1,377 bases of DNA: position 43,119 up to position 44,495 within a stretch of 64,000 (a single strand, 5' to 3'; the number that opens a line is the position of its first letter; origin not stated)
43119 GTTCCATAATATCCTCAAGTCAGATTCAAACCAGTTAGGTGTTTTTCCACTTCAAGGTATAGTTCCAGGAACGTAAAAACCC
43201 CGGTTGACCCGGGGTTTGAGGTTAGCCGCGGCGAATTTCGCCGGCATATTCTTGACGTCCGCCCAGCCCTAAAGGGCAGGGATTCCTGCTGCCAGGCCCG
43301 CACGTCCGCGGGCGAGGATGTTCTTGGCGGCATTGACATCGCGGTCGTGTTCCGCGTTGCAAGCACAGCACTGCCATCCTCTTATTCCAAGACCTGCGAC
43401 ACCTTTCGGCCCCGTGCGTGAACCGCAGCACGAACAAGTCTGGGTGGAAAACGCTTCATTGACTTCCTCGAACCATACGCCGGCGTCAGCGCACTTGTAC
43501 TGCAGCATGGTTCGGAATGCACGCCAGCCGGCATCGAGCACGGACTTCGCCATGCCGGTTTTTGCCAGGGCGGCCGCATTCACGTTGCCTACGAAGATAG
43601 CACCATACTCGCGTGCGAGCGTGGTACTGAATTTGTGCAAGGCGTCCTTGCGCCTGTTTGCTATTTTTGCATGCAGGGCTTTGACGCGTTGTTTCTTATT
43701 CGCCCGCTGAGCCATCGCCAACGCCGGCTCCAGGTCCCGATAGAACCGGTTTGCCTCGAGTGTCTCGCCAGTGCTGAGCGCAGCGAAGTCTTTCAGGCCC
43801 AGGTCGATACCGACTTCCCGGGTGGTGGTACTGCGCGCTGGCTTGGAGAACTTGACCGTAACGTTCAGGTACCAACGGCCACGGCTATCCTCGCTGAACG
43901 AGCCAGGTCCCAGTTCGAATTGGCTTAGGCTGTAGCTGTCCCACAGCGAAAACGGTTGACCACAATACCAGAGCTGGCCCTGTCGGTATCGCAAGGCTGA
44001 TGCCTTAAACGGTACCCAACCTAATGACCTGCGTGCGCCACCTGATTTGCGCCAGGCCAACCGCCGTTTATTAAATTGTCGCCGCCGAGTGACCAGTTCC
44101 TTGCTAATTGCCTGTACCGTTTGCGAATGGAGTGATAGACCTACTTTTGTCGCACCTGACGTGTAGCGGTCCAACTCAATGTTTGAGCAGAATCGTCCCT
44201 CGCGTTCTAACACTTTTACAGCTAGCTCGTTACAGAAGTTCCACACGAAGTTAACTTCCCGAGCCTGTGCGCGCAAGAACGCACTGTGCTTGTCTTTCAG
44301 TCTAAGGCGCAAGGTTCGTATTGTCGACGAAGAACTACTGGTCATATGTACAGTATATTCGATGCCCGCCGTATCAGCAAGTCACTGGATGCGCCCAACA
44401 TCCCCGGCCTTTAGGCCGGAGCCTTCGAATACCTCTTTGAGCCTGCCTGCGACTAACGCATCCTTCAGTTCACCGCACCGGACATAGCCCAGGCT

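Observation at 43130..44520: TnpB-only IS200/IS605-family element inserted in the phage-like backbone, with candidate omega-RNA region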

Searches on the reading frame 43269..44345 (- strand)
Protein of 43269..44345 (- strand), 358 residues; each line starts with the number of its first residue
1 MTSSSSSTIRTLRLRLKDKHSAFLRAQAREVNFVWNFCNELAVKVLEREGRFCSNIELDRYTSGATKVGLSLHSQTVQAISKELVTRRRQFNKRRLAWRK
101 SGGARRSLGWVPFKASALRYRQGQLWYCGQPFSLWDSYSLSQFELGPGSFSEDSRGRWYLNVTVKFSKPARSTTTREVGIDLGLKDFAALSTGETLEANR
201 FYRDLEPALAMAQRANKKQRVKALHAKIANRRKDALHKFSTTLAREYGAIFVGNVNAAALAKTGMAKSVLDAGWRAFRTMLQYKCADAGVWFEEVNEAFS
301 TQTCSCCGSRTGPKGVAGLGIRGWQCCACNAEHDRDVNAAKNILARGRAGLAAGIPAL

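Call 3: search_protein_families(library=pfam, proteins=[window:43269-44345:-], max_evalue=0.01)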
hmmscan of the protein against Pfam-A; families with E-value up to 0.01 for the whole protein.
window:43269-44345:- (358 aa): 2 families
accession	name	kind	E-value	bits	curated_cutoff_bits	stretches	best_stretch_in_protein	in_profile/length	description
PF07282.18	Cas12f1-like_TNB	-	2.7e-23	82.3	26.3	1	274-343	1-60/60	Cas12f1-like, TNB domain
PF01385.25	OrfB_IS605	-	2.8e-15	57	30.5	1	169-262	10-118/120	Probable transposase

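Call 5: search_protein_families(library=ncbifam, proteins=[window:43269-44345:-], max_evalue=0.01)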
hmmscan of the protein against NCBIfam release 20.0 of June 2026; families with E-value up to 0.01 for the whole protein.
window:43269-44345:- (358 aa): 6 families
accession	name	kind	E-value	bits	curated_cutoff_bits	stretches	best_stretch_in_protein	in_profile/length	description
NF040570.1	guided_TnpB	subfamily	6.1e-67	226.6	100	1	11-346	2-389/389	RNA-guided endonuclease TnpB family protein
NF038281.1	IS200_TnpB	exception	1.4e-45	156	425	1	152-347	152-359/360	IS200/IS605 family element RNA-guided endonuclease TnpB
NF038280.1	IS607_TnpB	exception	4.9e-28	98.2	350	1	155-347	179-392/431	IS607 family element RNA-guided endonuclease TnpB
NF038192.1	V_cas_c2c8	exception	2.1e-23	83.1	350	3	158-220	245-307/457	type V CRISPR-associated protein C2c8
NF049972.1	CRISPR_Cas12f2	exception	2.4e-09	36.5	450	1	157-346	308-518/524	type V CRISPR-associated effector Cas12f2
TIGR01766.2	TIGR01766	domain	4.2e-07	30.4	32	1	229-299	2-80/82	IS200/IS605 family accessory protein TnpB-related protein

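Call 6: search_solved_structures(query=window:43269-44345:-, max_evalue=0.01, show_alignments=3)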
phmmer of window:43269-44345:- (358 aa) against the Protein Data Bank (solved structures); distinct sequences matched with E-value up to 0.01: 18.
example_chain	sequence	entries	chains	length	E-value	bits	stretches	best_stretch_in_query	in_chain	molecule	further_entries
9yyg_A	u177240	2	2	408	4.2e-26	95.2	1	175-355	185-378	AI-designed RNA-guided nuclease | AI-generated RNA-guided nuclease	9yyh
8bf8_A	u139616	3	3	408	9.8e-24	87.4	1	177-355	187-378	RNA-guided DNA endonuclease TnpB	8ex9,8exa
8h1j_A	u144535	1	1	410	9.9e-24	87.4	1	177-355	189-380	RNA-guided DNA endonuclease TnpB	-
9j09_A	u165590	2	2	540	3.3e-18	69.3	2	199-345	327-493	Transposase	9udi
9jfq_A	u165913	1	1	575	1.9e-17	66.7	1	217-353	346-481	LaTranC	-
9jfo_A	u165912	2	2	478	2.1e-17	66.6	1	217-347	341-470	LaTranC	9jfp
8iaz_A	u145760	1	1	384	8.1e-16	61.4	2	198-343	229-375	Transposase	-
9b0l_P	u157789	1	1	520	1.3e-09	41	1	211-347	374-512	TnpB-like protein L79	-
8j1j_A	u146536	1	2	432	5e-09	39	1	150-344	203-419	Transposase IS605 OrfB C-terminal domain-containing protein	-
8j3r_A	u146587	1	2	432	6.4e-09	38.7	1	150-344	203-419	Transposase IS605 OrfB C-terminal domain-containing protein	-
8j12_A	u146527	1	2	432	1.8e-08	37.2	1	142-344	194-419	Transposase IS605 OrfB C-terminal domain-containing protein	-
7wju_A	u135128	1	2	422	1.9e-07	33.9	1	151-344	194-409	OrfB_Zn_ribbon domain-containing protein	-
8dzj_A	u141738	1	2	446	2.3e-07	33.6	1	151-344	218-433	OrfB_Zn_ribbon domain-containing protein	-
23vu_A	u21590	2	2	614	2.9e-06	29.9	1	224-347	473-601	UnCas12m4a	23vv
8hr5_A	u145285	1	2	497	7.4e-06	28.6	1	186-345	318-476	Transposase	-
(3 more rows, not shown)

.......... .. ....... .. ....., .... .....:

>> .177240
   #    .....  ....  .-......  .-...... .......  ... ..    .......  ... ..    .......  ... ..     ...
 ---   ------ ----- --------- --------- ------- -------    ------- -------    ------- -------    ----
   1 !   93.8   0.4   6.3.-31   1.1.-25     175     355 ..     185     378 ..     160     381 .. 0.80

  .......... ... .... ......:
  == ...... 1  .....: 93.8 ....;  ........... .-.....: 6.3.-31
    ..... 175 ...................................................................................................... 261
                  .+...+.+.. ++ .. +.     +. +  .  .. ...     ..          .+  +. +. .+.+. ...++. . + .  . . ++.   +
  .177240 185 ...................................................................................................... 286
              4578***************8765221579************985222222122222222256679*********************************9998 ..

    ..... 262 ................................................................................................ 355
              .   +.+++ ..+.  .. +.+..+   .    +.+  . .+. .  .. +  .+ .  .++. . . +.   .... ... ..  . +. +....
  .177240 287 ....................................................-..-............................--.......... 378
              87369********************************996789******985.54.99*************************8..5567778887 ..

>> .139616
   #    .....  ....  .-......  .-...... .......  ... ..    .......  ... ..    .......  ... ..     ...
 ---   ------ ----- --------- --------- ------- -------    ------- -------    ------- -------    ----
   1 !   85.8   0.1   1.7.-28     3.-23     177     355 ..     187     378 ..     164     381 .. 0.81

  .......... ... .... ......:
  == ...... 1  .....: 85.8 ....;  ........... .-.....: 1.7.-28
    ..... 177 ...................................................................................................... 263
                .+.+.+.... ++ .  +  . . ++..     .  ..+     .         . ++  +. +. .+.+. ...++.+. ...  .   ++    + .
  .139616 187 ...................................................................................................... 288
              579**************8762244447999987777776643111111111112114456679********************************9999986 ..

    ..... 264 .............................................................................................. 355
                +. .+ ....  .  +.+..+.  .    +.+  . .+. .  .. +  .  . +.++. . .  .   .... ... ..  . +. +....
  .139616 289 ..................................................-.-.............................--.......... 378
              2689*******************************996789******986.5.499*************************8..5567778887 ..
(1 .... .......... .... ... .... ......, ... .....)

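Call 12: find_homologous_proteins(query=window:43269-44345:-, max_evalue=1e-20)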
Query window:43269-44345:- (358 aa): 7977 proteins with E <= 1e-20 among 8000 candidates; the best 120 are listed.
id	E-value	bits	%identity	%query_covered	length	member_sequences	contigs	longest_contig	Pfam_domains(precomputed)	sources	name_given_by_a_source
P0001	2.4e-238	808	100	100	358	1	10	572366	PF01385.26,PF07282.19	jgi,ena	-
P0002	2.2e-202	690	87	96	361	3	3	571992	PF01385.26,PF07282.19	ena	-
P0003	3.4e-189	646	81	97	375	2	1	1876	PF01385.26,PF07282.19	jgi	jgi:IS605 OrfB family transposase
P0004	8.2e-185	632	81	97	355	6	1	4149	PF01385.26,PF07282.19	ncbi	-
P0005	3.1e-184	630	80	97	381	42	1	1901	PF01385.26,PF07282.19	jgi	jgi:putative transposase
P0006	1.0e-182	625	79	97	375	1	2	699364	PF01385.26,PF07282.19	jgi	jgi:IS605 OrfB family transposase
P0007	7.5e-181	619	77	99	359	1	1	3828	PF01385.26,PF07282.19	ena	-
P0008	2.6e-180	617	77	99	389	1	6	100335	PF01385.26,PF07282.19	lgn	-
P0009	8.8e-180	615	75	99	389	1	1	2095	PF01385.26,PF07282.19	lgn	-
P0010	4.3e-179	613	76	99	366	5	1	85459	PF01385.26,PF07282.19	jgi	-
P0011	7.4e-179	612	76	98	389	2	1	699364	PF01385.26,PF07282.19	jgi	jgi:IS605 OrfB family transposase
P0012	1.2e-178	612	76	99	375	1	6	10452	PF01385.26,PF07282.19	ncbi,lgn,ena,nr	ncbi:MAG: transposase [Propionivibrio sp.]|nr:transposase [Propionivibrio sp.]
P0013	9.6e-178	609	76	99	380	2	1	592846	PF01385.26,PF07282.19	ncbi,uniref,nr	ncbi:transposase [Burkholderia ubonensis]|uniref:Transposase n=1 Tax=Burkholderia ubonensis TaxID=10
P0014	1.1e-177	609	76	99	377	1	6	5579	PF01385.26,PF07282.19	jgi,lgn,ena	-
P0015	1.1e-177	608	77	99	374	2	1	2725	PF01385.26,PF07282.19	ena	-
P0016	2.7e-177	607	76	98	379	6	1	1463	PF01385.26,PF07282.19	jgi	jgi:IS605 OrfB family transposase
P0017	7.4e-177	606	76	96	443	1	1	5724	PF01385.26,PF07282.19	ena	-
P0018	9.2e-177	605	76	98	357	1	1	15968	PF01385.26,PF07282.19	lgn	-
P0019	1.6e-176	605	75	99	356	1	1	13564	PF01385.26,PF07282.19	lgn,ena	-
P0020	1.8e-176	605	74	99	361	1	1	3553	PF01385.26,PF07282.19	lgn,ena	-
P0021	2.3e-176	604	75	99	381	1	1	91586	PF01385.26,PF07282.19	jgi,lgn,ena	jgi:putative transposase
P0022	2.4e-176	604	74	99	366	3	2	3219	PF01385.26,PF07282.19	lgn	-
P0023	3.5e-176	604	76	97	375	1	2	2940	PF01385.26,PF07282.19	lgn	-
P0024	1.3e-175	602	76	96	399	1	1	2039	PF01385.26,PF07282.19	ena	-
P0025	1.9e-175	601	75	94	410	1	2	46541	PF01385.26,PF07282.19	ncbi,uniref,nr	ncbi:transposase [Ralstonia phage Raharianne]|uniref:Transposase n=2 Tax=Rahariannevirus raharianne 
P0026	2.3e-175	601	71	100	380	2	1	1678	PF01385.26,PF07282.19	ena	-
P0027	1.6e-174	598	76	96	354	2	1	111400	PF01385.26,PF07282.19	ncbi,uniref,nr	ncbi:IS605 family transposase OrfB [Caballeronia calidae]|uniref:IS605 family transposase OrfB n=1 T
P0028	2.3e-174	598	75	97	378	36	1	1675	PF01385.26,PF07282.19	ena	-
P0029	2.5e-174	597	73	99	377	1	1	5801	PF01385.26,PF07282.19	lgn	-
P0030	7.0e-174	596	75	99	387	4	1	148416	PF01385.26,PF07282.19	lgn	-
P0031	7.8e-174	596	74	97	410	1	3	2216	PF01385.26,PF07282.19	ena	-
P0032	8.1e-174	596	76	92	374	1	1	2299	PF01385.26,PF07282.19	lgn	-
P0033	9.3e-174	596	76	95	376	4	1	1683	PF01385.26,PF07282.19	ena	-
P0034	1.1e-173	595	74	97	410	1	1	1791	PF01385.26,PF07282.19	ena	-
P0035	5.2e-173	593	75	98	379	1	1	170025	PF01385.26,PF07282.19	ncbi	ncbi:RNA-guided endonuclease InsQ/TnpB family protein [Cupriavidus sp. 8B]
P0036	1.2e-171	589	72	100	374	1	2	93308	PF01385.26,PF07282.19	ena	-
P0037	1.7e-171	588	74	99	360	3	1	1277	PF01385.26,PF07282.19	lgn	-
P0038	2.6e-171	588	80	89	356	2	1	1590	PF01385.26,PF07282.19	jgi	jgi:IS605 OrfB family transposase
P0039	1.0e-170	586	73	99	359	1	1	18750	PF01385.26,PF07282.19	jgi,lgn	jgi:IS605 OrfB family transposase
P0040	1.1e-169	582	73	96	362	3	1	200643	PF01385.26,PF07282.19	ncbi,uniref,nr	ncbi:RNA-guided endonuclease InsQ/TnpB family protein [Paraburkholderia franconis]|uniref:RNA-guided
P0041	5.1e-169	580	72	97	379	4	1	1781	PF01385.26,PF07282.19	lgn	-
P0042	7.2e-169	580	66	98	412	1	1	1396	PF01385.26,PF07282.19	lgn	-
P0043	9.4e-169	579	74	96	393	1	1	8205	PF01385.26,PF07282.19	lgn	-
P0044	5.7e-168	577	73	98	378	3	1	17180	PF01385.26,PF07282.19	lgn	-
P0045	1.0e-167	576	71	99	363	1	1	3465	PF01385.26,PF07282.19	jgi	jgi:IS605 OrfB family transposase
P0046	1.6e-167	575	73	100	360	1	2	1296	PF01385.26,PF07282.19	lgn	-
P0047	3.1e-167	574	71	97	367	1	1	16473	PF01385.26,PF07282.19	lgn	-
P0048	3.8e-167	574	66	97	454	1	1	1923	PF01385.26,PF07282.19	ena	-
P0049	7.8e-167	573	72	99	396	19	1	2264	PF01385.26,PF07282.19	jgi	jgi:putative transposase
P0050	8.3e-167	573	70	99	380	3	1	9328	PF01385.26,PF07282.19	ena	-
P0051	1.1e-166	572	73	98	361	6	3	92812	PF01385.26,PF07282.19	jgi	-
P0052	1.8e-166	572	72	100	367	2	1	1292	PF01385.26,PF07282.19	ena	-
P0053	1.3e-164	566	70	99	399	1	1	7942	PF01385.26,PF07282.19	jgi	-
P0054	7.7e-164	563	70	99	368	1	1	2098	PF01385.26,PF07282.19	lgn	-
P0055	2.3e-163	561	68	98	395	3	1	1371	PF01385.26,PF07282.19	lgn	-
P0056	3.6e-163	561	68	99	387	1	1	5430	PF01385.26,PF07282.19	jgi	-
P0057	6.3e-163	560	72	99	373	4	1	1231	PF01385.26,PF07282.19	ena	-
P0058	3.5e-162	558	72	99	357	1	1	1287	PF01385.26,PF07282.19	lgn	-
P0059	3.5e-161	554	69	99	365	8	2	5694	PF01385.26,PF07282.19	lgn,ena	-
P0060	3.5e-161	554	69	99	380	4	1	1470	PF01385.26,PF07282.19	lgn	-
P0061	3.9e-161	554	70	99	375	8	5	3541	PF01385.26,PF07282.19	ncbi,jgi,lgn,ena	jgi:putative transposase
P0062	2.1e-160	552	73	93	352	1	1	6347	PF01385.26,PF07282.19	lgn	-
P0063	3.0e-160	551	66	100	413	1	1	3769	PF01385.26,PF07282.19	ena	-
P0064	1.5e-159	549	70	99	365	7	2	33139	PF01385.26,PF07282.19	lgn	-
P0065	3.5e-159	548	69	98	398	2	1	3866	PF01385.26,PF07282.19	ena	-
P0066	4.5e-159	547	71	97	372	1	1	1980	PF01385.26,PF07282.19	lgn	-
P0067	1.2e-158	546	69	99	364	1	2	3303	PF01385.26,PF07282.19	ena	-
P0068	1.5e-158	546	72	94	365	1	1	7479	PF01385.26,PF07282.19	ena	-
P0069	1.6e-158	546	71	96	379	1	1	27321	PF01385.26,PF07282.19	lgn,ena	-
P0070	3.8e-158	544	70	96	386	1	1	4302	PF01385.26,PF07282.19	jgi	jgi:IS605 OrfB family transposase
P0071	5.6e-158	544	69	96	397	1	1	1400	PF01385.26,PF07282.19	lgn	-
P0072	1.3e-157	542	69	98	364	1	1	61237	PF01385.26,PF07282.19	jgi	jgi:putative transposase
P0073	2.8e-157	541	70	99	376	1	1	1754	PF01385.26,PF07282.19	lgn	-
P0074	2.8e-157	541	68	98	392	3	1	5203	PF01385.26,PF07282.19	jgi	jgi:hypothetical protein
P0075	5.2e-157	541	69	100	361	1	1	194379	PF01385.26,PF07282.19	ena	-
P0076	8.1e-157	540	71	95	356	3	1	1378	PF01385.26,PF07282.19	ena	-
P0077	1.9e-156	539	73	88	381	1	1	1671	PF01385.26,PF07282.19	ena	-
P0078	2.2e-156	538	67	100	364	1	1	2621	PF01385.26,PF07282.19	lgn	-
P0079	2.4e-156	538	69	97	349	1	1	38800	PF01385.26,PF07282.19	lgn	-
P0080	3.7e-156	538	69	95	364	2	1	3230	PF01385.26,PF07282.19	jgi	jgi:IS605 OrfB family transposase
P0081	7.8e-156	537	69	95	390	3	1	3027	PF01385.26,PF07282.19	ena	-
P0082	1.1e-155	536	68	99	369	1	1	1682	PF01385.26,PF07282.19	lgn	-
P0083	1.3e-155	536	68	98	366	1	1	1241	PF01385.26,PF07282.19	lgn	-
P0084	1.5e-155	536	69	97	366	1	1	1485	PF01385.26,PF07282.19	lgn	-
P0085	2.8e-155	535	68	100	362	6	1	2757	PF01385.26,PF07282.19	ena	-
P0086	3.5e-155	535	72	94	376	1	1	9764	PF01385.26,PF07282.19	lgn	-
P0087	7.2e-155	534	67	100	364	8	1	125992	PF01385.26,PF07282.19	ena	-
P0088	7.4e-155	533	67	99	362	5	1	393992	PF01385.26,PF07282.19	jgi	jgi:IS605 OrfB family transposase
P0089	1.2e-154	533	70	97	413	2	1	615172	PF01385.26,PF07282.19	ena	-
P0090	1.5e-154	532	68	99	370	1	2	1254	PF01385.26,PF07282.19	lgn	-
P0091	1.7e-154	532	68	96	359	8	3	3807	PF01385.26,PF07282.19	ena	-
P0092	1.8e-154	532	68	98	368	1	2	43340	PF01385.26,PF07282.19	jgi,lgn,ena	jgi:putative transposase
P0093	1.8e-154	532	67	99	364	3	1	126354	PF01385.26,PF07282.19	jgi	-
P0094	2.2e-154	532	69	98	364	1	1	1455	PF01385.26,PF07282.19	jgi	jgi:IS605 OrfB family transposase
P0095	3.3e-154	531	69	96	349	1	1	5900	PF01385.26,PF07282.19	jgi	jgi:IS605 OrfB family transposase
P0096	3.4e-154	531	68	99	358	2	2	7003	PF01385.26,PF07282.19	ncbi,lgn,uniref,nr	ncbi:RNA-guided endonuclease InsQ/TnpB family protein [Yanghanlia caeni]|uniref:Transposase n=1 Tax=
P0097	5.8e-154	531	67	98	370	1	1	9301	PF01385.26,PF07282.19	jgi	jgi:putative transposase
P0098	7.7e-154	530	66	100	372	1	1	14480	PF01385.26,PF07282.19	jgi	jgi:IS605 OrfB family transposase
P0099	8.0e-154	530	67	99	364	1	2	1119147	PF01385.26,PF07282.19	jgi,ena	-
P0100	2.1e-153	529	69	96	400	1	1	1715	PF01385.26,PF07282.19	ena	-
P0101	2.5e-153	528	69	100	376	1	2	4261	PF01385.26,PF07282.19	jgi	jgi:putative transposase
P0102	5.5e-153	527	67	99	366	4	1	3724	PF01385.26,PF07282.19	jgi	jgi:IS605 OrfB family transposase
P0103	6.7e-153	527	69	99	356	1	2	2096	PF01385.26,PF07282.19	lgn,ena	-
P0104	6.9e-153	527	68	99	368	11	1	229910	PF01385.26,PF07282.19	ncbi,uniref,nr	ncbi:RNA-guided endonuclease InsQ/TnpB family protein [Cupriavidus consociatus]|uniref:RNA-guided en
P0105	1.2e-152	526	66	97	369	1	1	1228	PF01385.26,PF07282.19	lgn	-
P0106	1.2e-152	526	66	100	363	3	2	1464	PF01385.26,PF07282.19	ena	-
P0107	1.3e-152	526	68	96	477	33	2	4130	PF01385.26,PF07282.19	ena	-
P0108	1.6e-152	526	67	98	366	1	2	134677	PF01385.26,PF07282.19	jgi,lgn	jgi:putative transposase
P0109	1.8e-152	526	67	100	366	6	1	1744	PF01385.26,PF07282.19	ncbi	-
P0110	2.1e-152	525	67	99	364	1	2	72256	PF01385.26,PF07282.19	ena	-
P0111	3.5e-152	525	67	99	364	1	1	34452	PF01385.26,PF07282.19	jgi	jgi:putative transposase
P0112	3.6e-152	525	67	99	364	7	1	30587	PF01385.26,PF07282.19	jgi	jgi:IS605 OrfB family transposase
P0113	4.2e-152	524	66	100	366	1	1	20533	PF01385.26,PF07282.19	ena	-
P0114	4.4e-152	524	68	98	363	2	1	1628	PF01385.26,PF07282.19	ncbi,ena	-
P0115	5.3e-152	524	67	99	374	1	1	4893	PF01385.26,PF07282.19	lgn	-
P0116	5.3e-152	524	67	98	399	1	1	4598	PF01385.26,PF07282.19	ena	-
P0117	5.5e-152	524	68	99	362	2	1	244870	PF01385.26,PF07282.19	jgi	jgi:IS605 OrfB family transposase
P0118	5.7e-152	524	67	97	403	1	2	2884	PF01385.26,PF07282.19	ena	-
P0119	6.3e-152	524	69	97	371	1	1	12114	PF01385.26,PF07282.19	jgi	jgi:putative transposase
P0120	7.7e-152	524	66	100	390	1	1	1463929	PF01385.26,PF07282.19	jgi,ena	-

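Call 13: find_related_loci(query=window:43269-44345:-, collection=genome_contigs, flank=6000)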
Query window:43269-44345:- (358 aa) in genome_contigs; peptide patterns used: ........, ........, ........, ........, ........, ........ (x = any residue, [..] = any of these).
267 stretches matched a pattern; 223 encode a relative of the query (tblastn E <= 1e-3); the best 80 are kept; 80 distinct loci.
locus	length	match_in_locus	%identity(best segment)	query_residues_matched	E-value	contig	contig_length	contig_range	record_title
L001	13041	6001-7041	78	1-347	4e-180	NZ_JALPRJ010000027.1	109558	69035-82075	Caballeronia sp. SEWSISQ10-4 2 NODE_27_length_109558_cov_87.225110, whole genome shotgun sequence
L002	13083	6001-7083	73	1-356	5e-174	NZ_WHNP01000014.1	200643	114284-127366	Paraburkholderia franconis strain CNPSo 3157 scaffold14.1, whole genome shotgun sequence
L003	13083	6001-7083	72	1-356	2e-173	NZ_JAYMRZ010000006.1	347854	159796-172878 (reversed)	Paraburkholderia phymatum strain JPY584 NODE_6_length_347854_cov_33.657254, whole genome shotgun sequence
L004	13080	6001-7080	67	1-358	2e-159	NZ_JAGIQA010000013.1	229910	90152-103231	Cupriavidus consociatus strain LEh25 NODE_13_length_229910_cov_71.670161, whole genome shotgun sequence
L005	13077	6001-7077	66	1-357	5e-155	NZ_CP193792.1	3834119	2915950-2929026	Cupriavidus sp. TMH.W2 chromosome 1, complete sequence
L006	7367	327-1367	66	3-347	3e-152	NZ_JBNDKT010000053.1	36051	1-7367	Paraburkholderia sp. GAS448 Ga0573068_053, whole genome shotgun sequence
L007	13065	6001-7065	64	6-358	7e-150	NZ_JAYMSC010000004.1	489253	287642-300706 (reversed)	Paraburkholderia sp. JHI869 NODE_4_length_489253_cov_15.119149, whole genome shotgun sequence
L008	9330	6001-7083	64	3-358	7e-148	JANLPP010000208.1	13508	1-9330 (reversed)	MAG: Hyphomicrobiales bacterium isolate OTE_38_metabat_323 OTE_38_k141_2526179, whole genome shotgun sequence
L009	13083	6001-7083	64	3-358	7e-148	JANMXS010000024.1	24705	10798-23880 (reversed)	MAG: Burkholderiales bacterium isolate OTE_88_concoct_290_sub OTE_88_k141_1983849, whole genome shotgun sequence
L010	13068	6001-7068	63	1-356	2e-146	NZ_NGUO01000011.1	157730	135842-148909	Polynucleobacter aenigmaticus strain MWH-K35W1 Ga0129263_111, whole genome shotgun sequence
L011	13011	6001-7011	66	6-340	2e-144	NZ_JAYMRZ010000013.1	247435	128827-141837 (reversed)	Paraburkholderia phymatum strain JPY584 NODE_13_length_247435_cov_30.054620, whole genome shotgun sequence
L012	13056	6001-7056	64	8-357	7e-144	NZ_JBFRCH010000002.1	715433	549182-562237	Paraburkholderia phymatum strain EG181B NODE_2_length_715433_cov_30.078730, whole genome shotgun sequence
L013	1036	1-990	64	31-358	5e-158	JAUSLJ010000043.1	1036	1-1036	MAG: Agitococcus sp. isolate E19_concoct.bin.145 E19_k141_763878, whole genome shotgun sequence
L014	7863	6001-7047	65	17-358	3e-142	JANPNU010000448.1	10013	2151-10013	MAG: Burkholderiales bacterium isolate VAR_87_metabat_22 VAR_87_k141_4266700, whole genome shotgun sequence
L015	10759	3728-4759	62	17-358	4e-141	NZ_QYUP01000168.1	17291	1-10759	Massilia cavernae strain K1S02-61 Segkk167, whole genome shotgun sequence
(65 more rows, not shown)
